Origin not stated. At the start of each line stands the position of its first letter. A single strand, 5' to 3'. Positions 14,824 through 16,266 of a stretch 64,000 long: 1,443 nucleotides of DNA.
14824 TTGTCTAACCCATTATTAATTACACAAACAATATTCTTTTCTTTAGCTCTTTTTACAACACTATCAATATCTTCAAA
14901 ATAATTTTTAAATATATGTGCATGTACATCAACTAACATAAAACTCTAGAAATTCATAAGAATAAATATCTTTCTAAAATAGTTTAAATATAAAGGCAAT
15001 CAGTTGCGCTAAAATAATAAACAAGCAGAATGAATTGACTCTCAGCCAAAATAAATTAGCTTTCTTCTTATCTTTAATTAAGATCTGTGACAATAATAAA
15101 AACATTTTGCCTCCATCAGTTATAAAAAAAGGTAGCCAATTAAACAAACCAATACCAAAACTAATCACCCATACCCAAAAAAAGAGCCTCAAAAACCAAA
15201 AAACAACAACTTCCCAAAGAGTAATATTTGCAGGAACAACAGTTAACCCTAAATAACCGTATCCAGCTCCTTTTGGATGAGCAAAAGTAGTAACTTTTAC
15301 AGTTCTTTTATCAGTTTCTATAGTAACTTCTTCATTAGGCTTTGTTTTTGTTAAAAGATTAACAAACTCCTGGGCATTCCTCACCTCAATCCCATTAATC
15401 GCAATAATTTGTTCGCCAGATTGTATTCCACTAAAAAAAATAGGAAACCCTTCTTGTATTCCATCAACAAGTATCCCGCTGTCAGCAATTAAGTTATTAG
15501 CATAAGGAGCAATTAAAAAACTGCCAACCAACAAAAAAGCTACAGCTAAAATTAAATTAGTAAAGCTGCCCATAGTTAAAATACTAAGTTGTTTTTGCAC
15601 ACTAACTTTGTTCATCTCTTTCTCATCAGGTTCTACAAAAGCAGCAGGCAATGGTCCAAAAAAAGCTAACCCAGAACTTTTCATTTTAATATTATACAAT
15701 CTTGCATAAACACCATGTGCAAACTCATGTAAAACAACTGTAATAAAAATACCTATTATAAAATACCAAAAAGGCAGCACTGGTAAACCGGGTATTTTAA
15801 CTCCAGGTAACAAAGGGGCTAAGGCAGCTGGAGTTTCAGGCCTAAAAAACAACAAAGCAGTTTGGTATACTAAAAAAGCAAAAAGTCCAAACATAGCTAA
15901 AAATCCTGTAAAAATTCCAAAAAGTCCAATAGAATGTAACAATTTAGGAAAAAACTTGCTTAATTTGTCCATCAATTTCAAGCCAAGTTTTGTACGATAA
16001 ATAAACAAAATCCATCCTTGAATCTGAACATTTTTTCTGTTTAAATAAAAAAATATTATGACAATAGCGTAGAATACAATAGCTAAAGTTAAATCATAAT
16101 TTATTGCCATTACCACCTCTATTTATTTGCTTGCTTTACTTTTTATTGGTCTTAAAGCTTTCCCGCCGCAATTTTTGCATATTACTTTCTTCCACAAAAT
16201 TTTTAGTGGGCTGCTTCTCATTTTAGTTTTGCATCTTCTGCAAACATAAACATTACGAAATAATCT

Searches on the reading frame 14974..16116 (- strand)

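Call 37: search_protein_families(library=pfam, proteins=[window:14974-16116:-], max_evalue=0.01)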
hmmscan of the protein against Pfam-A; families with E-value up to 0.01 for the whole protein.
window:14974-16116:- (380 aa): 4 families
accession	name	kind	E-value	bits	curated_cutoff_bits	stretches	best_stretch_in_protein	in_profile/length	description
PF02163.28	Peptidase_M50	-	4.3e-22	79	27.2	1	118-367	1-220/221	Peptidase family M50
PF13180.12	PDZ_2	-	2.1e-05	25.2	27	1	212-268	11-67/80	PDZ domain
PF00595.29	PDZ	-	5.5e-05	23.9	23.2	1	212-266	24-78/81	PDZ domain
PF17820.7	PDZ_6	-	6.3e-05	23.1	27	1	230-267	15-51/54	PDZ domain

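Call 74: search_protein_families(library=ncbifam, proteins=[window:14974-16116:-], max_evalue=1)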
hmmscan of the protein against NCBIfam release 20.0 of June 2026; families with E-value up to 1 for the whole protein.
window:14974-16116:- (380 aa): 12 families
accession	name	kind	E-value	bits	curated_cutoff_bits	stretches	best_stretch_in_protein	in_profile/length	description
NF047968.1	SerProtHtrA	equivalog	6e-05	22.6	470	1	179-270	256-346/357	serine protease HtrA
TIGR02037.1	degP_htrA_DO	subfamily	6.6e-05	22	416.2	1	210-271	256-317/434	Do family serine endopeptidase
NF008046.0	PRK10779.1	equivalog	0.00088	18.4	477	1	226-277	235-285/450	sigma E protease regulator RseP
TIGR02860.1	spore_IV_B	equivalog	0.0011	18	305.25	1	225-278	125-177/402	SpoIVB peptidase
NF041521.1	HhoA_HhoB_HtrA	equivalog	0.0012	18.2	450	1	209-272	259-322/335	HhoA/HhoB/HtrA family serine endopeptidase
NF041824.1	daptide_HExxH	equivalog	0.0013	17.9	300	1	105-162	149-206/379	daptide biosynthesis intramembrane metalloprotease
TIGR02038.1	protease_degS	equivalog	0.0033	16.6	422.95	1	213-266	278-331/351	outer membrane-stress sensor serine endopeptidase DegS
TIGR00054.1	TIGR00054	equivalog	0.0049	15.8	147.55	1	229-283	218-273/421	RIP metalloprotease RseP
NF008147.1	PRK10898.1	equivalog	0.028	13.6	408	1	213-273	279-339/352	outer membrane-stress sensor serine endopeptidase DegS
NF041616.1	T2SS_C_SYNERG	exception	0.033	13.5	200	1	213-253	227-267/296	type II secretion system protein GspC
NF040960.1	MamE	equivalog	0.11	11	800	1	207-264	461-518/659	magnetosome formation protease MamE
NF041515.1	GspC_delta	equivalog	0.17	11.6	150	1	230-275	259-304/311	type II secretion system protein GspC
